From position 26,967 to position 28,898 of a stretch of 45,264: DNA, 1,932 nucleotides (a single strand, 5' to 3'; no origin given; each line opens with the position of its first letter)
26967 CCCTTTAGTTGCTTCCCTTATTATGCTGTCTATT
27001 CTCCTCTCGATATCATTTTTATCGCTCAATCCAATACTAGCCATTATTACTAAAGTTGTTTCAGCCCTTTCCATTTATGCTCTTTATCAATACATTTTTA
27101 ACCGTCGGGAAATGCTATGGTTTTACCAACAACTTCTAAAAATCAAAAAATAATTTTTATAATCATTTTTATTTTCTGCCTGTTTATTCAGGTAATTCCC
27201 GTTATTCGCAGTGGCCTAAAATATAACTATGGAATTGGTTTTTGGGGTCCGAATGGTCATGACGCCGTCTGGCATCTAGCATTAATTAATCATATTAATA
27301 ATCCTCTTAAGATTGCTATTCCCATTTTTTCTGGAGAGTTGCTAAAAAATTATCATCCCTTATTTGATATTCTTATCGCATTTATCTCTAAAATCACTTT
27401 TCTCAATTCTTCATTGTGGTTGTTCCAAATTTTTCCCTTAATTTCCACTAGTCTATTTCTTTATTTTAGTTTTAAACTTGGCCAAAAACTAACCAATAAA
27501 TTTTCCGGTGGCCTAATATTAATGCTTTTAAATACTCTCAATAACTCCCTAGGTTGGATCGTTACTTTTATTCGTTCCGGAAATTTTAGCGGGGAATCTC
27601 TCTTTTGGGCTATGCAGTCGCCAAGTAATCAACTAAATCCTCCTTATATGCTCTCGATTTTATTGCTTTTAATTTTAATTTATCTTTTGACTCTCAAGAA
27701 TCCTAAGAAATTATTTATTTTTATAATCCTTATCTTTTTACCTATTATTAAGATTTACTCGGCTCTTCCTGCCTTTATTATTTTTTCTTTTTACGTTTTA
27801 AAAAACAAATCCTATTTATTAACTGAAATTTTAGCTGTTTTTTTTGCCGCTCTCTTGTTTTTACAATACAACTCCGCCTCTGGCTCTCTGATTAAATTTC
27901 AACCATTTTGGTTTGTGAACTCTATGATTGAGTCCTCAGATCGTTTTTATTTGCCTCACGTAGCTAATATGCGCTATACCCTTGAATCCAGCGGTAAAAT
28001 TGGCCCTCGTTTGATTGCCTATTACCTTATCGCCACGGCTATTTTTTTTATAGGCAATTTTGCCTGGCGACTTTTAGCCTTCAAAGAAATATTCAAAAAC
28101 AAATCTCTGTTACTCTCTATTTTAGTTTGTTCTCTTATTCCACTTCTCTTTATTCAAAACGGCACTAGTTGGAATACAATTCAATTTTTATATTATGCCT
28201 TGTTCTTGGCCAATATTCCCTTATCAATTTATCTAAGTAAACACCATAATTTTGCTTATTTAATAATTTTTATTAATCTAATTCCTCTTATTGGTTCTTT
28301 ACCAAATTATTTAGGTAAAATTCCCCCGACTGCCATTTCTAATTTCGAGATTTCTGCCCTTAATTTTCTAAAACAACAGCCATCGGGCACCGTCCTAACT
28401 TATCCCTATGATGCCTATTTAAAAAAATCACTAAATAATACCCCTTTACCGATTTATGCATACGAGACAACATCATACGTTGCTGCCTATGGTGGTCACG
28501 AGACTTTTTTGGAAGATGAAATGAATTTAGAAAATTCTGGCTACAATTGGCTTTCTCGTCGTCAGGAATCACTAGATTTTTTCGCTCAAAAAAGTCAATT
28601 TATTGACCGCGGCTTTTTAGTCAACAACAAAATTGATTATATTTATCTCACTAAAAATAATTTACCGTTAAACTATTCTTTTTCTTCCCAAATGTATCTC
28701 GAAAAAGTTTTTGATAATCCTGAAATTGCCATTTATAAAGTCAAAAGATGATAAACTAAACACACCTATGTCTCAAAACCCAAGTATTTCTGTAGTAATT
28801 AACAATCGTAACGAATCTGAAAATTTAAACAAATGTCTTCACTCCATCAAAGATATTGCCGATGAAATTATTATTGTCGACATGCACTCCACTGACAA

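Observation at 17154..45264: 28-kb island with 13 GT-C-like membrane enzymes, 8 soluble glycosyltransferases and one flippase: a candidate ER-like extracytoplasmic glycan assembly line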

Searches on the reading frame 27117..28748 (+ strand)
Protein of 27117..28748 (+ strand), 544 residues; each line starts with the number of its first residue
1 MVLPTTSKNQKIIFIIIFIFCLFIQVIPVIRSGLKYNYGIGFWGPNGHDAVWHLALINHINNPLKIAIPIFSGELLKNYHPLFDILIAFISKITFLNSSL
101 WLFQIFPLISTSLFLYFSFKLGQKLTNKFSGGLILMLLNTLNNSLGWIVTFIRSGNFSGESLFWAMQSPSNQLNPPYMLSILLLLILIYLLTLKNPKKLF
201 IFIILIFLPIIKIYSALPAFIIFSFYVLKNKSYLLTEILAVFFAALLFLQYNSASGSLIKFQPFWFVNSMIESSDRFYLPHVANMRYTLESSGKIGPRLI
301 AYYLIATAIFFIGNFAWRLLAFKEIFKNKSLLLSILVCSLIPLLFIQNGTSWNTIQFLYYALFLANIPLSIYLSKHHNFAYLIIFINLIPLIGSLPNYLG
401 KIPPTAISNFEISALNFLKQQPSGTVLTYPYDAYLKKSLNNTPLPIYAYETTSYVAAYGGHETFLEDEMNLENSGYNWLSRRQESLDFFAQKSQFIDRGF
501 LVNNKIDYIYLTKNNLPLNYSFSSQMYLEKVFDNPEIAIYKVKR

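Call 4: search_protein_families(library=pfam, proteins=[window:27117-28748:+], max_evalue=0.01)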
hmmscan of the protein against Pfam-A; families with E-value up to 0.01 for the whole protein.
window:27117-28748:+ (544 aa): 0 families

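Call 11: search_protein_families(library=ncbifam, proteins=[window:27117-28748:+], max_evalue=0.1)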
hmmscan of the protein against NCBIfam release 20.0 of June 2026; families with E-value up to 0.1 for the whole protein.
window:27117-28748:+ (544 aa): 0 families

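Call 14: find_homologous_proteins(query=window:27117-28748:+, max_evalue=0.001)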
Query window:27117-28748:+ (544 aa): 611 proteins with E <= 0.001 among 8000 candidates; the best 120 are listed.
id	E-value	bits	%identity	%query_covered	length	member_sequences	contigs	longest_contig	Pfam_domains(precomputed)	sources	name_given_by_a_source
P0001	0.0e+0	1187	100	100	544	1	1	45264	-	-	-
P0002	3.9e-279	945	78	100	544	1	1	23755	-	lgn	-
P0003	1.5e-277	940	77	100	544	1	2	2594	-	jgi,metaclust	metaclust:\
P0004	1.0e-276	937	77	100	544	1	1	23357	-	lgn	-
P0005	4.7e-275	932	77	100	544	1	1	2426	-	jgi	jgi:hypothetical protein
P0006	5.7e-273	925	76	100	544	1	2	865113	-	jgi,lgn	jgi:hypothetical protein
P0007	5.8e-273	925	76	100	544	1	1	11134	-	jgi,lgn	-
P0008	4.2e-271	919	75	100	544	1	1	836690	-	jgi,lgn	jgi:hypothetical protein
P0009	6.8e-270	915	76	100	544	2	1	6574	-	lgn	-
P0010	1.1e-268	911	75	100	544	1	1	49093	-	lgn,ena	-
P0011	9.1e-266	901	74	100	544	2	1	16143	-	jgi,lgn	-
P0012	3.8e-265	899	76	100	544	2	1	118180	-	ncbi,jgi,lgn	ncbi:MAG: hypothetical protein WC503_00055 [Candidatus Shapirobacteria bacterium]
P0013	7.8e-265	898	74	100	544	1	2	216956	-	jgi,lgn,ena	-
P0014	2.9e-263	893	73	100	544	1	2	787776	-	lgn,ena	-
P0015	2.2e-261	887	74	100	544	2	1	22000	-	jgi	-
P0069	1.0e-184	634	57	99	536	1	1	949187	-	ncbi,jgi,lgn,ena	ncbi:MAG: hypothetical protein WC069_02420 [Candidatus Shapirobacteria bacterium]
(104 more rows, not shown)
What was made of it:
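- Tried and rejected: The window is the whole 45,264-bp contig (call 14).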

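Call 17: search_solved_structures(query=A1, max_evalue=10)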
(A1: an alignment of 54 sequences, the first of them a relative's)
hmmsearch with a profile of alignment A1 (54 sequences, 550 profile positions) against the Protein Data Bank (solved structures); distinct sequences matched with E-value up to 10: 1.
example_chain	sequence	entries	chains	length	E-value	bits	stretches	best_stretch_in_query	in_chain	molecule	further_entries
5yac_A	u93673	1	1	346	0.25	13.4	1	38-84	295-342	tRNA (guanine(37)-N1)-methyltransferase Trm5b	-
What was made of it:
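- On STT3/AglB/PglB oligosaccharyltransferases (GT66), family D (27117): The family profile finds no match among PDB sequences (call 17).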

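Call 18: find_encoding_contigs(protein=P0006, flank=10000, max_places=2)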
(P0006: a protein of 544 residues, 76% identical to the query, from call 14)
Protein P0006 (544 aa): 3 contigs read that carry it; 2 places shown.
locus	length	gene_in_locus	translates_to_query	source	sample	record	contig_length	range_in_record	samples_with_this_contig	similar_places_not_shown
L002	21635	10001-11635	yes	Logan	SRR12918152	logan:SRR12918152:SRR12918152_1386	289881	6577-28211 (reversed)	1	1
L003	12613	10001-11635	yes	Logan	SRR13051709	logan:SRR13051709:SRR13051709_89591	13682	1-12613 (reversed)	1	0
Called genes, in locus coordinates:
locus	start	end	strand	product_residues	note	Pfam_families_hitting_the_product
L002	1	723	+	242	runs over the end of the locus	PF13641:Glyco_tranf_2_3, PF00535:Glycos_transf_2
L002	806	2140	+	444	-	PF13231:PMT_2 (weak)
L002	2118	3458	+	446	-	PF13231:PMT_2 (weak)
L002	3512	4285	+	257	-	PF00535:Glycos_transf_2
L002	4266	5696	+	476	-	PF13231:PMT_2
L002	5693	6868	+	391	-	-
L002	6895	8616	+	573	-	PF10131:PTPS_related (weak)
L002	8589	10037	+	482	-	PF01943:Polysacc_synt, PF13440:Polysacc_synt_3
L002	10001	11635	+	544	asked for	-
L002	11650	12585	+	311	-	PF00535:Glycos_transf_2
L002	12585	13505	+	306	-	PF00535:Glycos_transf_2, PF13641:Glyco_tranf_2_3, PF13632:Glyco_trans_2_3 (faint)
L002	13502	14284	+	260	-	PF00535:Glycos_transf_2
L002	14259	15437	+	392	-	PF13439:Glyco_transf_4 (faint), PF20706:GT4-conflict (faint), PF00534:Glycos_transf_1, PF13692:Glyco_trans_1_4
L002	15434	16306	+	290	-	PF00535:Glycos_transf_2, PF13641:Glyco_tranf_2_3, PF10111:Glyco_tranf_2_2 (faint), PF13506:Glyco_transf_21, PF13632:Glyco_trans_2_3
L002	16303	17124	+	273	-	PF00535:Glycos_transf_2, PF10111:Glyco_tranf_2_2 (faint), PF13641:Glyco_tranf_2_3, PF13632:Glyco_trans_2_3 (weak)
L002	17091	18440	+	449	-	-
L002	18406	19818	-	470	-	PF13231:PMT_2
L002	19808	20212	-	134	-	-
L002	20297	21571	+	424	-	-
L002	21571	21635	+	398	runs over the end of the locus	PF09594:GT87 (weak)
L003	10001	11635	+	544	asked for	-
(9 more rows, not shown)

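Call 29: predict_structure(alignment_id=A1)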
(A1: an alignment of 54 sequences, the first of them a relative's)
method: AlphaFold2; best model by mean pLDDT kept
length: 544 residues; sequences in the alignment: 54
mean_pLDDT: 89.6   pTM: 0.89
mean pLDDT of the five models: 89.6, 89.0, 88.9, 88.8, 86.9
residues with pLDDT >= 90: 348; 70-90: 169; 50-70: 22; < 50: 5
segments of 3 or more residues with pLDDT < 50: none
pLDDT, mean of each block of 10 residues (from residue 1): 71 97 92 92 84 94 93 89 95 95 95 98 96 96 74 73 55 89 98 96 96 93 97 97 94 74 86 76 87 88 90 89 95 96 83 86 96 96 91 82 91 97 95 87 87 88 92 88 94 92 96 84 89 96 92
secondary structure, 60 per line:
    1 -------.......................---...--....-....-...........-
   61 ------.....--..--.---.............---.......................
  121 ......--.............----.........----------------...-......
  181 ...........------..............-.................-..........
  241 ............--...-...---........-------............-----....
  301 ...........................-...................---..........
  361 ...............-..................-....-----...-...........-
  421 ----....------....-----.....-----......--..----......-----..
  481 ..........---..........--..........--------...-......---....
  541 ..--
elements in order: H8-30 E34-36 E39-42 H44-47 H49-59 H82-94 H98-126 H129-141 H146-154 H175-191 H198-211 H213-229 H231-251 E259-261 H265-272 H280-291 H297-327 H329-344 E345-347 H351-375 H377-394 H396-399 E405-407 H409-419 E425-428 H435-438 H454-459 H468-473 H479-490 H494-503 E506-512 E528-533 E537-542
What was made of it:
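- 27117..28751 (+): GT-C family D: an unnamed GT-C_A family whose fold resembles STT3, AglB, PglB and DPY19. AF2 model pLDDT 89.6, pTM 0.89 (call 29).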

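Call 32: fold_search(model_id=the predicted structure, library=pdb)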
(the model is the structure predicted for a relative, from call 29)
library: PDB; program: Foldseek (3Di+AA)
matches with E <= 10: 239; with E <= 0.001: 13
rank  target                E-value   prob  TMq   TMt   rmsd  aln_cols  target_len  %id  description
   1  9n9j_I                5.9e-07  1.00  0.46  0.37  15.3       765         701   10  Structure of a GRP94 folding intermediate engaged with a CCDC134- and FKBP11-bound secretory translocon (released 2025-11-19)
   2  8pn9_A                1.6e-06  1.00  0.44  0.38  15.1       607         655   11  Structure of human oligosaccharyltransferase OST-A complex bound to NGI-1 (released 2024-05-08)
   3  6s7t_A                1.8e-06  1.00  0.45  0.36  15.2       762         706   10  Cryo-EM structure of human oligosaccharyltransferase complex OST-B (released 2019-12-18)
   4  7zlh_A                1.9e-06  1.00  0.43  0.37  14.9       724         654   11  Cryo-EM structure of C-mannosyltransferase CeDPY19, in apo state, bound to CMT2-Fab and anti-Fab nanobody (released 2023-01-11)
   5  7e9s_A                4.0e-06  1.00  0.49  0.34  12.8       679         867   11  Archaeal oligosaccharyltransferase AglB from Archaeoglobus fulgidus in complex with an inhibitory peptide and a dolich (released 2021-09-08)
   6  7zlg_A                4.8e-06  1.00  0.44  0.38  15.1       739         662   10  Cryo-EM structure of C-mannosyltransferase CeDPY19, in complex with acceptor peptide and bound to CMT2-Fab and anti-Fa (released 2023-01-11)
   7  7zli_A                5.3e-06  1.00  0.43  0.37  15.0       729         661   10  Cryo-EM structure of C-mannosyltransferase CeDPY19, in complex with Dol25-P-Man and bound to CMT2-Fab and anti-Fab nan (released 2023-01-11)
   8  5gmy_A                6.0e-06  1.00  0.50  0.35  12.7       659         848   12  Crystal structure of the Archaeoglobus fulgidus oligosaccharyltransferase (O29867_ARCFU) tethered with an acceptor pep (released 2017-02-01)
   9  3wak                  9.4e-06  1.00  0.50  0.34  12.6       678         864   12  Crystal structure of the Archaeoglobus fulgidus oligosaccharyltransferase (O29867_ARCFU) in the apo form (released 2013-10-30)
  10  6gxc_A                1.8e-05  1.00  0.39  0.32  13.3       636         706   14  Bacterial oligosaccharyltransferase PglB in complex with an inhibitory peptide and a reactive lipid-linked oligosaccha (released 2018-11-14)
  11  3waj                  1.9e-05  1.00  0.51  0.37  13.1       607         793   13  Crystal structure of the Archaeoglobus fulgidus oligosaccharyltransferase (O29867_ARCFU) complex with Zn and sulfate (released 2013-10-30)
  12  5ogl_A                3.4e-05  1.00  0.38  0.31  13.6       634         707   15  Structure of bacterial oligosaccharyltransferase PglB in complex with an acceptor peptide and an lipid-linked oligosac (released 2017-10-25)
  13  5f15                  9.0e-04  1.00  0.40  0.40  13.7       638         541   11  Crystal Structure of ArnT from Cupriavidus metallidurans bound to Undecaprenyl phosphate (released 2016-02-17)
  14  8if8_C                1.3e-03  1.00  0.47  0.44  12.5       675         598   11  Arabinosyltransferase AftA (released 2023-05-31)
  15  8if8_B                9.2e-03  1.00  0.50  0.45  11.0       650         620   10  Arabinosyltransferase AftA (released 2023-05-31)
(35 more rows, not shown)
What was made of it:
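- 27117..28751 (+): Foldseek hits: STT3, DPY19, AglB and PglB at E 1e-6 to 1e-5, ArnT at 9e-4, also AftA and AftD (call 32).
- On STT3/AglB/PglB oligosaccharyltransferases (GT66), family D (27117): However, TM-scores are 0.38-0.51 and rmsd 13-15 A. The isolated C-terminal domain of AglB-S2 hits at E 0.05 (call 32).
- Closest known: Mycobacterial/corynebacterial LM, LAM and arabinogalactan assembly. Same: Foldseek lists AftA, AftD and PimE among the matches to family D (call 32).
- Closest known: Eukaryotic ER lumenal pathway. Same: Family D shares the GT-C_A fold with STT3 and DPY19 (call 32).
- Family D: model pLDDT 89.6; top Foldseek hits are STT3, DPY19, AglB, PglB, ArnT and AftA (calls 29, 32).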

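Call 61: find_encoding_contigs(protein=P0069, flank=10000, max_places=1)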
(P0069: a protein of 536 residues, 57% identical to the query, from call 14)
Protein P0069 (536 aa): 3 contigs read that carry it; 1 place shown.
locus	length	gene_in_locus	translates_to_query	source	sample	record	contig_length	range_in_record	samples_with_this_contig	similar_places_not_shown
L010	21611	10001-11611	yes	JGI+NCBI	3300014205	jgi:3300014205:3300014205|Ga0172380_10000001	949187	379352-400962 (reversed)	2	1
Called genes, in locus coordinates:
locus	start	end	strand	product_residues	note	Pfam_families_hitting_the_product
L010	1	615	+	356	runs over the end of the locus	PF01551:Peptidase_M23 (weak)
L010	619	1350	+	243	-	PF13641:Glyco_tranf_2_3 (weak), PF00535:Glycos_transf_2, PF10111:Glyco_tranf_2_2 (weak)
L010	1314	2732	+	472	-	PF13231:PMT_2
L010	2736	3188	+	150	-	PF01797:Y1_Tnp (faint)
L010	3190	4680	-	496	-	PF13231:PMT_2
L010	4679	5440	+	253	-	PF00535:Glycos_transf_2, PF10111:Glyco_tranf_2_2 (weak), PF13641:Glyco_tranf_2_3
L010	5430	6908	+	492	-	-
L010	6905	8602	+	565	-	-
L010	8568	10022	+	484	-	PF01943:Polysacc_synt, PF13440:Polysacc_synt_3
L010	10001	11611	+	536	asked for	-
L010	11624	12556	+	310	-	PF00535:Glycos_transf_2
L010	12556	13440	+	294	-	PF00535:Glycos_transf_2 (weak), PF13641:Glyco_tranf_2_3 (faint)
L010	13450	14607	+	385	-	PF00534:Glycos_transf_1, PF13692:Glyco_trans_1_4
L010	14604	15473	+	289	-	PF00535:Glycos_transf_2, PF13641:Glyco_tranf_2_3, PF13632:Glyco_trans_2_3 (weak)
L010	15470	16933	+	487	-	PF13231:PMT_2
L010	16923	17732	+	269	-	PF00535:Glycos_transf_2, PF10111:Glyco_tranf_2_2, PF13641:Glyco_tranf_2_3, PF13712:Glyco_tranf_2_5 (weak), PF02709:Glyco_transf_7C (faint)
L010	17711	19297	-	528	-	-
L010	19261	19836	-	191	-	-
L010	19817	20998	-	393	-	-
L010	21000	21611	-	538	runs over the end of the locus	PF13231:PMT_2 (weak)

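Call 69: search_protein_representatives(alignment_id=A1)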
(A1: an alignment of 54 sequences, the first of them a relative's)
Query: 54 sequences, 550 profile positions. Proteins with E-value up to 0.001 (for the whole library): 1280; up to 1e-10: 1054; up to 1e-30: 556. The best 150 are listed.
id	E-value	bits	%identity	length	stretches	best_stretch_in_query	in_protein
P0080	8.7e-247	836.9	-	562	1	1-550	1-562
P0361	5.3e-213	725.4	-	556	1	2-549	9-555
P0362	2.0e-212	723.5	-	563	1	2-550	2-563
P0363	2.5e-212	723.1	-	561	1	1-550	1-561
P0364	9.8e-197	671.7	-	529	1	3-550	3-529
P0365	5.7e-190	649.3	-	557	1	4-550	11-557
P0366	1.8e-188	644.4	-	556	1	2-550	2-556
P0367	2.1e-184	631.0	-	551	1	3-550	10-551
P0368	4.5e-170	583.7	-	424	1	116-550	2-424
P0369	1.8e-164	565.2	-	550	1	2-549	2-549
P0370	7.8e-164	563.1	-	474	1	72-549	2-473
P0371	7.1e-159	546.7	-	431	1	131-550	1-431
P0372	1.2e-153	529.4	-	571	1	3-550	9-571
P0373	1.6e-153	529.0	-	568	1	4-550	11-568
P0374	8.6e-152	523.3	-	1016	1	12-549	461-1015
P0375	1.1e-149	516.3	-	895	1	5-549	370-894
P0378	1.5e-137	476.3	-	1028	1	10-550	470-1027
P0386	2.3e-129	449.3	-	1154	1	4-548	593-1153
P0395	9.1e-120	417.6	-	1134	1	3-548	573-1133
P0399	8.3e-119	414.4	-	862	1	10-548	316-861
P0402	3.3e-117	409.1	-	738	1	4-549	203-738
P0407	1.0e-114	400.9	-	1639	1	5-548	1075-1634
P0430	9.6e-102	358.1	-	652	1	7-548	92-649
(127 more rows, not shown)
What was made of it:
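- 27117..28751 (+): 1,280 clusters at 50% identity in the 1.84-billion-protein library (call 69).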

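Call 70: search_protein_families(library=pfam, proteins=[P0374, P0378, P0386, P0395, P0407, P0375, P0399, P0402, P0430], max_evalue=0.001)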
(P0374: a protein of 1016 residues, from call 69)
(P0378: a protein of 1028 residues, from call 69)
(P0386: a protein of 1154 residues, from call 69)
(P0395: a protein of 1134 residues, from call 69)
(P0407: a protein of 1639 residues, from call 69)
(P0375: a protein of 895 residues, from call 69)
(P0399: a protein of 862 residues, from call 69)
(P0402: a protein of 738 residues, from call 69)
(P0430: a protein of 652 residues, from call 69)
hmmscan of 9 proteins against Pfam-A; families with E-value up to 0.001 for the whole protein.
P0374 (1016 aa): 0 families

P0378 (1028 aa): 0 families

P0386 (1154 aa): 0 families

P0395 (1134 aa): 0 families

P0407 (1639 aa): 2 families
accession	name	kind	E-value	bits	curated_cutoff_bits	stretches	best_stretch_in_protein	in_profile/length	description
PF13440.11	Polysacc_synt_3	-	9.5e-55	186.3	23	1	50-333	2-283/293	Polysaccharide biosynthesis protein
PF01943.22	Polysacc_synt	-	3.6e-27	95.9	28.2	1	27-294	3-274/274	Polysaccharide biosynthesis protein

P0375 (895 aa): 0 families

P0399 (862 aa): 0 families

P0402 (738 aa): 0 families

P0430 (652 aa): 0 families
